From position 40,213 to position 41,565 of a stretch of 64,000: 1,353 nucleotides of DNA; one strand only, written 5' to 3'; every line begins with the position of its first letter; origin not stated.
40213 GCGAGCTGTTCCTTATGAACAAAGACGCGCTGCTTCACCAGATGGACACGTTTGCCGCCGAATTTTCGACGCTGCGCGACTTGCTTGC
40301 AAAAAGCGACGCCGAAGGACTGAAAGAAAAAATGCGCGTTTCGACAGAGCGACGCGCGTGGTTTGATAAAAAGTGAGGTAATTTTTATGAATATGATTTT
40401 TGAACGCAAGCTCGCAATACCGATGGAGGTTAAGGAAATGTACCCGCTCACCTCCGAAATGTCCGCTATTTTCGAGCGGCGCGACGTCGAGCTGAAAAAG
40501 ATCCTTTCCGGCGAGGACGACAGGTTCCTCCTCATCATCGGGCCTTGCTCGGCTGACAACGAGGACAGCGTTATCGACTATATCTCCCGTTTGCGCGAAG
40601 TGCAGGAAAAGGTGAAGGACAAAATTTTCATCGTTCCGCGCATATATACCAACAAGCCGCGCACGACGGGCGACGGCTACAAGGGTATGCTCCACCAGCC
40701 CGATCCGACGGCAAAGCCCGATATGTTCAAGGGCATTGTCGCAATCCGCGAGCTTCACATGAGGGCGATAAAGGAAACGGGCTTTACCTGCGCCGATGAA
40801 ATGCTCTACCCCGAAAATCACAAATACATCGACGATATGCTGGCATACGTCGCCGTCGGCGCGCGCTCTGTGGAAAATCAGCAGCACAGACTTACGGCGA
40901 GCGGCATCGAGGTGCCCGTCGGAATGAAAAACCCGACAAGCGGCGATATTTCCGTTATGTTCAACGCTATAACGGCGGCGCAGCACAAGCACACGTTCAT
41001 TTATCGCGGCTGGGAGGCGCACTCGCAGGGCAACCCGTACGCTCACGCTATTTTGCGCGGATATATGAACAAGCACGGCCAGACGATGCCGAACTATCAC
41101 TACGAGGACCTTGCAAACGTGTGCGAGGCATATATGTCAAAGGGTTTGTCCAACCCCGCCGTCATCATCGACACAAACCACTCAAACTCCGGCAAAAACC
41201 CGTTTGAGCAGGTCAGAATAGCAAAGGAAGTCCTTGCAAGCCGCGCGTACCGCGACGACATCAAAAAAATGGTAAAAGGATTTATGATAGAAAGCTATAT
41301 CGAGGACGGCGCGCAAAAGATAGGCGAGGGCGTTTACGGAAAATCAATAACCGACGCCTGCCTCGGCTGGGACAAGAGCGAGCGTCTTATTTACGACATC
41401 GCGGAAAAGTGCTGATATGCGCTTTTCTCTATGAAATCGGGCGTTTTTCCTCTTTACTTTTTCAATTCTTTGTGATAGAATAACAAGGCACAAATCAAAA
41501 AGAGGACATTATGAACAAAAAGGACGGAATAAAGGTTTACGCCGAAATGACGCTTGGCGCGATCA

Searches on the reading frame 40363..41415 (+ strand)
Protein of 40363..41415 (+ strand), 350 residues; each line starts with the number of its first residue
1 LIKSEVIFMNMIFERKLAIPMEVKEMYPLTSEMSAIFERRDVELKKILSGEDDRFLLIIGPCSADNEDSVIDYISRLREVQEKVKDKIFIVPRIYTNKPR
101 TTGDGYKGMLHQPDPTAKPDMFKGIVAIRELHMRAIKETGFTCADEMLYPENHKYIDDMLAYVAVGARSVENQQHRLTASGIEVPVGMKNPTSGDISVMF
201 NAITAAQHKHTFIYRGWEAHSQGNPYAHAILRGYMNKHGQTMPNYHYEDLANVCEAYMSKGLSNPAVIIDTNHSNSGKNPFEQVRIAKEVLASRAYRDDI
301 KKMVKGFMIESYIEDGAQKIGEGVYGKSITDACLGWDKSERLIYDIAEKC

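Call 25: search_protein_families(library=pfam, proteins=[window:40363-41415:+], max_evalue=0.0001)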
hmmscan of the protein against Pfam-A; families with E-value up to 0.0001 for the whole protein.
window:40363-41415:+ (350 aa): 1 family
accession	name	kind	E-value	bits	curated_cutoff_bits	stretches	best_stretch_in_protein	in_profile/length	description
PF00793.26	DAHP_synth_1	-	8.1e-47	159.8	25.5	1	45-341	7-267/270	DAHP synthetase I family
